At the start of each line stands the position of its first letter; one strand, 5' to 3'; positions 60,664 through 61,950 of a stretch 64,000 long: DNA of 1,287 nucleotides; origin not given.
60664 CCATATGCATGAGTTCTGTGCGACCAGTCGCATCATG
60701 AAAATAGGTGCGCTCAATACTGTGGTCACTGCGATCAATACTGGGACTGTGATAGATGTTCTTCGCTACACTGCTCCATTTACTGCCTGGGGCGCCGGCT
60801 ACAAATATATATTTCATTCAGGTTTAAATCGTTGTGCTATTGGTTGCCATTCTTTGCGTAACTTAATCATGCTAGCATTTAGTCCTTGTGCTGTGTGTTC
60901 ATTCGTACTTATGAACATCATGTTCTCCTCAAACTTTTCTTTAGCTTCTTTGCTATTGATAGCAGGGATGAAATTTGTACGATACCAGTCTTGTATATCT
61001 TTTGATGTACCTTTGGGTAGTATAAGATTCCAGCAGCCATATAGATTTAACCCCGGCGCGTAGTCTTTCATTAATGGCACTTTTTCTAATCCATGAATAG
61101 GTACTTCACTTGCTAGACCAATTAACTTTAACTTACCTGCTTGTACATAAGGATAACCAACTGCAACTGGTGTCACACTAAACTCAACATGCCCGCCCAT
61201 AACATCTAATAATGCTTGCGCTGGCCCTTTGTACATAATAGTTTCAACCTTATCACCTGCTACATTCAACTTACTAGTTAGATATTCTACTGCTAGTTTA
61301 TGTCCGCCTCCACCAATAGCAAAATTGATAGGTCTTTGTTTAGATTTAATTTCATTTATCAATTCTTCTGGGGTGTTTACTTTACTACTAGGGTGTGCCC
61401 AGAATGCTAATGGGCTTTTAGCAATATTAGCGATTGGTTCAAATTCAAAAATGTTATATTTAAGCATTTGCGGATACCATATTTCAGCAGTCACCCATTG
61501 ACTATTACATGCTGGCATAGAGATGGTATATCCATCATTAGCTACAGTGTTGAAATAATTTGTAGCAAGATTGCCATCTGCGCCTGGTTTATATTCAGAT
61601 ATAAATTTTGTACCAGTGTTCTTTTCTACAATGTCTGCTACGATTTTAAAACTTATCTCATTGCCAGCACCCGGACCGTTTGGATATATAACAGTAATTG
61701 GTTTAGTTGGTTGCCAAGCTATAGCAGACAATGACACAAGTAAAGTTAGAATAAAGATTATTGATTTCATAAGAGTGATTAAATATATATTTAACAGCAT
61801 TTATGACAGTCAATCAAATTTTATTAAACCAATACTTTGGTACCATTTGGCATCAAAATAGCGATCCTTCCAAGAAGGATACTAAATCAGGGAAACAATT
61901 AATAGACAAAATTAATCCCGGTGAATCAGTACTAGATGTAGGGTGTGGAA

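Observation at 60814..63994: Auxiliary gene cluster: TctC-family periplasmic binding protein, methyltransferase, secreted DRGH nuclease and Dps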

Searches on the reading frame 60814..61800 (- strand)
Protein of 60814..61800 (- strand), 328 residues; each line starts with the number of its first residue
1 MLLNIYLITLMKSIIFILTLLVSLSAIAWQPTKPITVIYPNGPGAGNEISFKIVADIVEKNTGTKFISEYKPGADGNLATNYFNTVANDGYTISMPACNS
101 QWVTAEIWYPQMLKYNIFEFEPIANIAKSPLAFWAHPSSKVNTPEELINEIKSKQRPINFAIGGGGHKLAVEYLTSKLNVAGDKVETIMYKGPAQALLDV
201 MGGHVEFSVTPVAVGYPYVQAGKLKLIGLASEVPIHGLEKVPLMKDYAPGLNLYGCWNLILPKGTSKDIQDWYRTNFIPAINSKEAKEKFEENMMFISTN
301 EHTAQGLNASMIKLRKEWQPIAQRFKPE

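Call 3: search_protein_families(library=pfam, proteins=[window:60814-61800:-], max_evalue=0.01)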
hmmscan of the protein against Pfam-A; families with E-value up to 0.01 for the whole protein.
window:60814-61800:- (328 aa): 1 family
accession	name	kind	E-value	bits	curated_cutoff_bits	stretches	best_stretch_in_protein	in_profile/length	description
PF03401.19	TctC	-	1.7e-26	93.8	27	1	51-294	2-243/274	Tripartite tricarboxylate transporter family receptor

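Call 6: search_dna_similar(query=window:60814-61800:-, collection=phages, mode=protein, max_rows=30)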
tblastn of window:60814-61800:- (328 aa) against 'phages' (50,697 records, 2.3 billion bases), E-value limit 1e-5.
Records with a match: 1; places in all: 1; records where one place covers at least 80% of the query: 1.
Best place of each record, by identity: <60% 1.
By first word of the organism name: Bacteriophage 1.
By host as written in the record: - 1.
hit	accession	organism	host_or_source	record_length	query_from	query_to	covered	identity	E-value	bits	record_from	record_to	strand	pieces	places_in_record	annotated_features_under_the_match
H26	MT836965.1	Bacteriophage sp.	human fecal samples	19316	31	311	86%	26.6%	1e-21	101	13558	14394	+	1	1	record has no annotation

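Call 9: search_protein_families(library=phrogs, proteins=[window:60814-61800:-], max_evalue=0.001)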
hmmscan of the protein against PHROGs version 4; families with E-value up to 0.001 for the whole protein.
window:60814-61800:- (328 aa): 0 families

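Call 10: search_protein_families(library=ncbifam, proteins=[window:60814-61800:-], max_evalue=0.001)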
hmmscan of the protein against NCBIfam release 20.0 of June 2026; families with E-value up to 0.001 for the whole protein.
window:60814-61800:- (328 aa): 0 families

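Call 11: find_encoding_contigs(protein=window:60814-61800:-, flank=10000, max_places=6)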
Protein window:60814-61800:- (328 aa): no gene with exactly this product is on record in the collection.

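Call 12: find_related_loci(query=window:60814-61800:-, collection=viral_contigs, flank=10000)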
Query window:60814-61800:- (328 aa) in viral_contigs; peptide patterns used: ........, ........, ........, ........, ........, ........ (x = any residue, [..] = any of these).
19 stretches matched a pattern; 16 encode a relative of the query (tblastn E <= 1e-3); 16 distinct loci.
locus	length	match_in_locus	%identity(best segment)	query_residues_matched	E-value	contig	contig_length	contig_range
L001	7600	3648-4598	91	11-328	0e+0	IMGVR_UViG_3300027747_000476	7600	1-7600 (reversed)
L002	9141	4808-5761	91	11-328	0e+0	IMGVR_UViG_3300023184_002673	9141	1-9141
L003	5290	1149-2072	93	22-328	0e+0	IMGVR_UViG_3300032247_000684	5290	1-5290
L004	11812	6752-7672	92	22-328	0e+0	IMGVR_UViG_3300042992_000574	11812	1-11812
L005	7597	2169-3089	92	22-328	0e+0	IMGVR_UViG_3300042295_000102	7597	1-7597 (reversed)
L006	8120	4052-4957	93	27-328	0e+0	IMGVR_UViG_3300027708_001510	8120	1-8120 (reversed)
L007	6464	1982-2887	93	27-328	0e+0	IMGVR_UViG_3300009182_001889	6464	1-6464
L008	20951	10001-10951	86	11-328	0e+0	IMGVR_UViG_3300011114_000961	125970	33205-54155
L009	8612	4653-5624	82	5-328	0e+0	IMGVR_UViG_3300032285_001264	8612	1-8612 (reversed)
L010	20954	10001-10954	83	11-328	0e+0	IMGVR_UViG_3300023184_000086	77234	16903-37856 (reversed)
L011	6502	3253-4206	82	11-328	0e+0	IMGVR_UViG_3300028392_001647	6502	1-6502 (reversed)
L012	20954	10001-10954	82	11-328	0e+0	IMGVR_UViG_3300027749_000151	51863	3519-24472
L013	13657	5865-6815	74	11-328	2e-169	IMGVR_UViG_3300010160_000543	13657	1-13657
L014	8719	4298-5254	64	9-327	6e-147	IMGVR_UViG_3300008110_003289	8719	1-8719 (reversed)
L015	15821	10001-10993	43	5-328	9e-83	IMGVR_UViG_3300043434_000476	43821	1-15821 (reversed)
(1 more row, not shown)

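Call 15: find_homologous_proteins(query=window:60814-61770:-, max_evalue=0.00001)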
Query window:60814-61770:- (318 aa): 1152 proteins with E <= 0.00001 among 2335 candidates; the best 120 are listed.
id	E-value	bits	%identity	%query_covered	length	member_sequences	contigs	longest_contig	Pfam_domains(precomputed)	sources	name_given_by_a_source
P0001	1.5e-193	661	92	95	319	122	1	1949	PF03401.19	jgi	-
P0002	1.3e-189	648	88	97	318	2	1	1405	PF03401.19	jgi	jgi:tripartite-type tricarboxylate transporter receptor subunit TctC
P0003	8.6e-189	645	85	100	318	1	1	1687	PF03401.19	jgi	-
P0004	1.3e-188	644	85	100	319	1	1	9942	PF03401.19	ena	-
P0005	2.0e-188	644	85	100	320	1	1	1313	PF03401.19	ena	-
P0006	3.0e-188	643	85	100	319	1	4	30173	PF03401.19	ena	-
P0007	5.1e-188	642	85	100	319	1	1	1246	PF03401.19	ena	-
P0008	5.8e-188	642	85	100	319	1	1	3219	PF03401.19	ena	-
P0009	8.4e-188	642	87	97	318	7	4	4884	PF03401.19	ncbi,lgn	-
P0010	9.4e-188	642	84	100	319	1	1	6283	PF03401.19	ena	-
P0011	9.8e-188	642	85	100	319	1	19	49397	PF03401.19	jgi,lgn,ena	jgi:tripartite-type tricarboxylate transporter receptor subunit TctC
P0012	1.8e-187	641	84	100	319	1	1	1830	PF03401.19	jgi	-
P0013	1.8e-187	641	84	100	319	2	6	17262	PF03401.19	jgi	-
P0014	2.2e-187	640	84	100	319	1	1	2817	PF03401.19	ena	-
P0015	2.2e-187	640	85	100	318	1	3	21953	PF03401.19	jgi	-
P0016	3.2e-187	640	86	99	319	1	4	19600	PF03401.19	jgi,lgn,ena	jgi:tripartite-type tricarboxylate transporter receptor subunit TctC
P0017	4.9e-187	639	85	100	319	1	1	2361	PF03401.19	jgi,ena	jgi:tripartite-type tricarboxylate transporter receptor subunit TctC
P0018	3.5e-186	636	84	100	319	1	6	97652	PF03401.19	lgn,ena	-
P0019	6.1e-186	636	84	100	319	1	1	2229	PF03401.19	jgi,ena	jgi:tripartite-type tricarboxylate transporter receptor subunit TctC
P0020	6.6e-186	636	84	100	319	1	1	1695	PF03401.19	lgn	-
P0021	8.3e-186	635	87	95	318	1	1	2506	PF03401.19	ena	-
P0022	8.3e-186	635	85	100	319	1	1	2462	PF03401.19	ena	-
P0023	1.3e-185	635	84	100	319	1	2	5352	PF03401.19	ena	-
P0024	4.4e-185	633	82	100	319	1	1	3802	PF03401.19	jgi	-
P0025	4.6e-185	633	87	95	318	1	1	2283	PF03401.19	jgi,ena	jgi:tripartite-type tricarboxylate transporter receptor subunit TctC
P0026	1.3e-184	631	84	100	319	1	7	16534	PF03401.19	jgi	-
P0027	2.7e-183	627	83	99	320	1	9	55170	PF03401.19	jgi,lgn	-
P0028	6.1e-183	626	82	99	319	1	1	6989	PF03401.19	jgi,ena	-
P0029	8.9e-183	625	82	100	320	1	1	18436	PF03401.19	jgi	jgi:tripartite-type tricarboxylate transporter receptor subunit TctC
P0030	1.1e-182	625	83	100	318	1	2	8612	PF03401.19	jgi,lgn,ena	jgi:tripartite-type tricarboxylate transporter receptor subunit TctC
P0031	1.6e-182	624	81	100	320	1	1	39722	PF03401.19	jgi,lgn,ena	-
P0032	1.8e-182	624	83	98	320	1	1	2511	PF03401.19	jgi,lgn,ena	jgi:tripartite-type tricarboxylate transporter receptor subunit TctC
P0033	3.5e-182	623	81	99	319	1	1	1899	PF03401.19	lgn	-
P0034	7.3e-182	622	81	100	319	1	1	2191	PF03401.19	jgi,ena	jgi:tripartite-type tricarboxylate transporter receptor subunit TctC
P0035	1.6e-181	621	83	95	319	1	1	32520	PF03401.19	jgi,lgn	jgi:tripartite-type tricarboxylate transporter receptor subunit TctC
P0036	3.2e-181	620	80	100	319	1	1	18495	PF03401.19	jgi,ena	jgi:tripartite-type tricarboxylate transporter receptor subunit TctC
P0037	3.4e-181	620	79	100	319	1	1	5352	PF03401.19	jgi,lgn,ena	jgi:tripartite-type tricarboxylate transporter receptor subunit TctC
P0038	1.1e-180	618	82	98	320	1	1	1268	PF03401.19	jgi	-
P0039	1.9e-180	618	84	94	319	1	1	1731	PF03401.19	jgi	-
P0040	2.7e-180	617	81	100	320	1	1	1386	PF03401.19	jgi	-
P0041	3.3e-180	617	82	100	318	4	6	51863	PF03401.19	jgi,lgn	-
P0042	4.3e-180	616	80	100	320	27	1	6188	PF03401.19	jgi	-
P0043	7.3e-180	616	84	94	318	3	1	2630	PF03401.19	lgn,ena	-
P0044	8.5e-180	615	80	100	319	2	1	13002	PF03401.19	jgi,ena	jgi:tripartite-type tricarboxylate transporter receptor subunit TctC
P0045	1.5e-179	615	82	94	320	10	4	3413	PF03401.19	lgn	-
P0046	3.5e-179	613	80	100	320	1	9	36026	PF03401.19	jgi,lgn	-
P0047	1.3e-178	612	79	100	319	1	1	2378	PF03401.19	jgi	jgi:tripartite-type tricarboxylate transporter receptor subunit TctC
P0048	3.2e-178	610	80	100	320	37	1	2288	PF03401.19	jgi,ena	jgi:tripartite-type tricarboxylate transporter receptor subunit TctC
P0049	4.0e-178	610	79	100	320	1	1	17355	PF03401.19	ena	-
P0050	4.5e-178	610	79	100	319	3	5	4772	PF03401.19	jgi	-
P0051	5.7e-177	606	78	100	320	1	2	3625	PF03401.19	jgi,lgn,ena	jgi:tripartite-type tricarboxylate transporter receptor subunit TctC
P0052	6.1e-177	606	80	98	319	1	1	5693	PF03401.19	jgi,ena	jgi:tripartite-type tricarboxylate transporter receptor subunit TctC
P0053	1.1e-176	605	79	100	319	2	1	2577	PF03401.19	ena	-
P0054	1.5e-176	605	78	100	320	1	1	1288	PF03401.19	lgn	-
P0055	5.1e-176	603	77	100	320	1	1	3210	PF03401.19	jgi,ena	jgi:tripartite-type tricarboxylate transporter receptor subunit TctC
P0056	5.1e-176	603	78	100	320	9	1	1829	PF03401.19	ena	-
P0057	1.1e-175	602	77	100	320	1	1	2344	PF03401.19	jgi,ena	-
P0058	1.7e-175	601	78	100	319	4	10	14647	PF03401.19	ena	-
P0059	4.8e-175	600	78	100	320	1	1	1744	PF03401.19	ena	-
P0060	4.8e-175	600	78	100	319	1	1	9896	PF03401.19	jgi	jgi:tripartite-type tricarboxylate transporter receptor subunit TctC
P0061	9.4e-174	596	78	100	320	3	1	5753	PF03401.19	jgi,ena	jgi:tripartite-type tricarboxylate transporter receptor subunit TctC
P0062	2.1e-173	594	78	100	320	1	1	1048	PF03401.19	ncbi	-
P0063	7.3e-173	593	77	100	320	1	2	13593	PF03401.19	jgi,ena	jgi:tripartite-type tricarboxylate transporter receptor subunit TctC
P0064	3.8e-168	577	81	92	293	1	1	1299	PF03401.19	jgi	jgi:tripartite-type tricarboxylate transporter receptor subunit TctC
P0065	5.9e-168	577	79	92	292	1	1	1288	PF03401.19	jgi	jgi:tripartite-type tricarboxylate transporter receptor subunit TctC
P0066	3.8e-167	574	78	97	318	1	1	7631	PF03401.19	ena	-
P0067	8.2e-166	570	75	95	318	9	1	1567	PF03401.19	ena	-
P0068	1.5e-165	569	74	100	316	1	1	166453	PF03401.19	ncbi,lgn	-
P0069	3.2e-165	568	75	100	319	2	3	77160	PF03401.19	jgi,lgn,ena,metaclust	metaclust:\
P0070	7.8e-165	566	77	95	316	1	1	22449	PF03401.19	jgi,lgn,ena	jgi:tripartite-type tricarboxylate transporter receptor subunit TctC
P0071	1.5e-164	565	79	92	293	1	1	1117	PF03401.19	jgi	jgi:tripartite-type tricarboxylate transporter receptor subunit TctC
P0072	1.5e-164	565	74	100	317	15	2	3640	PF03401.19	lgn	-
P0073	4.3e-164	564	77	95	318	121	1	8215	PF03401.19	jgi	-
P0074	5.3e-164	564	74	100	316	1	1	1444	PF03401.19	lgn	-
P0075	5.5e-164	564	77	95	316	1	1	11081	PF03401.19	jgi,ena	-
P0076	5.9e-164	563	75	100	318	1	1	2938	PF03401.19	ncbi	-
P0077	3.2e-163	561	73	100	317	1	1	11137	PF03401.19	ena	-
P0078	3.9e-163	561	73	100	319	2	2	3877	PF03401.19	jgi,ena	jgi:tripartite-type tricarboxylate transporter receptor subunit TctC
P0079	5.8e-163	560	75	95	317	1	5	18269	PF03401.19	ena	-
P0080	9.1e-163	560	74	94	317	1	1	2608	PF03401.19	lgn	-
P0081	2.9e-162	558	74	94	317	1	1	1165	PF03401.19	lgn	-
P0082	1.9e-161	555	73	100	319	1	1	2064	PF03401.19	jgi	jgi:tripartite-type tricarboxylate transporter receptor subunit TctC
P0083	2.7e-161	555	76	94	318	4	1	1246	PF03401.19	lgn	-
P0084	4.3e-161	554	75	98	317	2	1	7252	PF03401.19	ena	-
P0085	8.0e-161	553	76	95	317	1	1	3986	PF03401.19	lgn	-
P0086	1.2e-160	553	73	100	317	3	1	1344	PF03401.19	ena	-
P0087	1.4e-160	552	72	100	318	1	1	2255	PF03401.19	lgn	-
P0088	2.0e-160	552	73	100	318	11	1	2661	PF03401.19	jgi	-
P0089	2.3e-160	552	76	95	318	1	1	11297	PF03401.19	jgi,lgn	jgi:tripartite-type tricarboxylate transporter receptor subunit TctC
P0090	2.6e-160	551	72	100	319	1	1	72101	PF03401.19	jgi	jgi:tripartite-type tricarboxylate transporter receptor subunit TctC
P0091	6.0e-160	550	72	100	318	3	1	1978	PF03401.19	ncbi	-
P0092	7.3e-160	550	73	100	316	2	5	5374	PF03401.19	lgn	-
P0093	1.2e-159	549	73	100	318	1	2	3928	PF03401.19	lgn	-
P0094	4.9e-159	547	71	100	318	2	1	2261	PF03401.19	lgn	-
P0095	5.5e-159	547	71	100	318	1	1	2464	PF03401.19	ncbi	-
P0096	9.7e-159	546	84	85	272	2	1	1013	PF03401.19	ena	-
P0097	1.5e-158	546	71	100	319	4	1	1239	PF03401.19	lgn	-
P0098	6.4e-158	544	71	100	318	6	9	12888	PF03401.19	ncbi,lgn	-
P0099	9.9e-158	543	73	95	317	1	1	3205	PF03401.19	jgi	-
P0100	1.1e-157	543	72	100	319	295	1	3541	PF03401.19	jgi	jgi:tripartite-type tricarboxylate transporter receptor subunit TctC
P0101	1.5e-157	542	72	100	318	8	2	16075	PF03401.19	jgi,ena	jgi:tripartite-type tricarboxylate transporter receptor subunit TctC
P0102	2.2e-157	542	71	100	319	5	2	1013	PF03401.19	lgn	-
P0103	5.4e-157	541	74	95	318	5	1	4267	PF03401.19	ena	-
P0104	5.9e-157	540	73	95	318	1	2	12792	PF03401.19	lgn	-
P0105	9.1e-157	540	74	95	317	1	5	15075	PF03401.19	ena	-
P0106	2.8e-156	538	70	100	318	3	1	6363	PF03401.19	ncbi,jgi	jgi:tripartite-type tricarboxylate transporter receptor subunit TctC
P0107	6.8e-156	537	71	100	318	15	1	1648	PF03401.19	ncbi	-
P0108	7.1e-156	537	70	100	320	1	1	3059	PF03401.19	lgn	-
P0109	1.8e-155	536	71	100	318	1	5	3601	PF03401.19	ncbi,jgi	jgi:tripartite-type tricarboxylate transporter receptor subunit TctC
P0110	4.5e-155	534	72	100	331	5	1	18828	PF03401.19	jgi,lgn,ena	jgi:tripartite-type tricarboxylate transporter receptor subunit TctC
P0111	7.0e-155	534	72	94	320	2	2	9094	PF03401.19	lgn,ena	-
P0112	9.7e-155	533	70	100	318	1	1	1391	PF03401.19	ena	-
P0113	2.9e-154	532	81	85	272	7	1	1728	PF03401.19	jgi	jgi:tripartite-type tricarboxylate transporter receptor subunit TctC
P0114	4.3e-154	531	73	94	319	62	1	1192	PF03401.19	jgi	-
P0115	9.9e-154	530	72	94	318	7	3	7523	PF03401.19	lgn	-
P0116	2.9e-153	528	72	95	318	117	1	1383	PF03401.19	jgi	-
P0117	3.4e-153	528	72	95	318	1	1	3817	PF03401.19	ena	-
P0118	1.8e-152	526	69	100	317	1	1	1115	PF03401.19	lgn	-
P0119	2.1e-152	525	71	95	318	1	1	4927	PF03401.19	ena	-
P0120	3.0e-152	525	70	100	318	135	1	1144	PF03401.19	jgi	jgi:tripartite-type tricarboxylate transporter receptor subunit TctC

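Call 16: find_encoding_contigs(protein=P0068, flank=10000, max_places=3)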
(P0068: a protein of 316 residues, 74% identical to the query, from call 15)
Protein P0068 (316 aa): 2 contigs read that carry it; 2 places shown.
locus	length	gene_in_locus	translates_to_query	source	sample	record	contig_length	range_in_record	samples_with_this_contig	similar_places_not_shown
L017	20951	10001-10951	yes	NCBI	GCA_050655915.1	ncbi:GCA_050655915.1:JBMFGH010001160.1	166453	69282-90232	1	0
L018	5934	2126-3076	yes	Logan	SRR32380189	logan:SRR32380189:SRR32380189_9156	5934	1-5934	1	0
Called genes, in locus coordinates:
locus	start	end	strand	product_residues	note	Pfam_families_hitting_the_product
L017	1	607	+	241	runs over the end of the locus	-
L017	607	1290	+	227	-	-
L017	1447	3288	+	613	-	-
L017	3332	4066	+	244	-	-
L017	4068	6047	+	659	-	-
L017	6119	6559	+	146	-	PF00210:Ferritin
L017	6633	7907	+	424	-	-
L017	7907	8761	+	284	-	-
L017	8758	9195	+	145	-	PF00565:SNase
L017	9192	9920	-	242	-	-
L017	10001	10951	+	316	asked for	PF03401:TctC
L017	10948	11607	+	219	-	-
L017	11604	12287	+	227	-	-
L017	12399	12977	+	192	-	-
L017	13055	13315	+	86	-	PF11126:Phage_DsbA (weak)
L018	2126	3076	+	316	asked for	PF03401:TctC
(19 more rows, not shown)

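Call 17: find_encoding_contigs(protein=P0018, flank=10000, max_places=3)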
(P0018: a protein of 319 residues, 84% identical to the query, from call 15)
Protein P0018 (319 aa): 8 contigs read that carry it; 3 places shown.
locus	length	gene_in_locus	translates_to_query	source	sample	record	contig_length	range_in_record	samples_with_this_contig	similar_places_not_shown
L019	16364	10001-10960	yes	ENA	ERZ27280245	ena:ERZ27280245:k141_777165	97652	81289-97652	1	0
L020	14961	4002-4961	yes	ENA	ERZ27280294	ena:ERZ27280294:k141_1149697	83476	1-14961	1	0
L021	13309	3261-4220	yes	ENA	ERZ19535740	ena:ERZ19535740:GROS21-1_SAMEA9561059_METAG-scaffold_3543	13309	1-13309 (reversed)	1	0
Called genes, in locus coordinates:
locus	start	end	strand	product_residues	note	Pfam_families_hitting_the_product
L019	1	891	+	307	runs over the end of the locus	PF03215:Rad17 (weak), PF05496:RuvB_N (faint), PF20720:nSTAND3 (faint), PF24883:NPHP3_N (weak), PF13173:AAA_14 (weak), PF13401:AAA_22 (faint), PF00004:AAA, PF13177:DNA_pol3_delta2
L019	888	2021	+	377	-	-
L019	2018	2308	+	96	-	-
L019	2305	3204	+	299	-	PF04055:Radical_SAM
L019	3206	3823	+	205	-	-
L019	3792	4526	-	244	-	PF02562:PhoH, PF00580:UvrD-helicase (faint), PF13245:AAA_19 (weak), PF13604:AAA_30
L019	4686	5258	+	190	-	-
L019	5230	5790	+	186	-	-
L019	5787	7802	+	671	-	-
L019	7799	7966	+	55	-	-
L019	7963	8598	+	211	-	PF00383:dCMP_cyt_deam_1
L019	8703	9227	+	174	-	PF13489:Methyltransf_23 (weak)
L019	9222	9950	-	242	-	-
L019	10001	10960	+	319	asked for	PF03401:TctC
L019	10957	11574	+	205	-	-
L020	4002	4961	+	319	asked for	PF03401:TctC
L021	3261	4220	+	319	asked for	PF03401:TctC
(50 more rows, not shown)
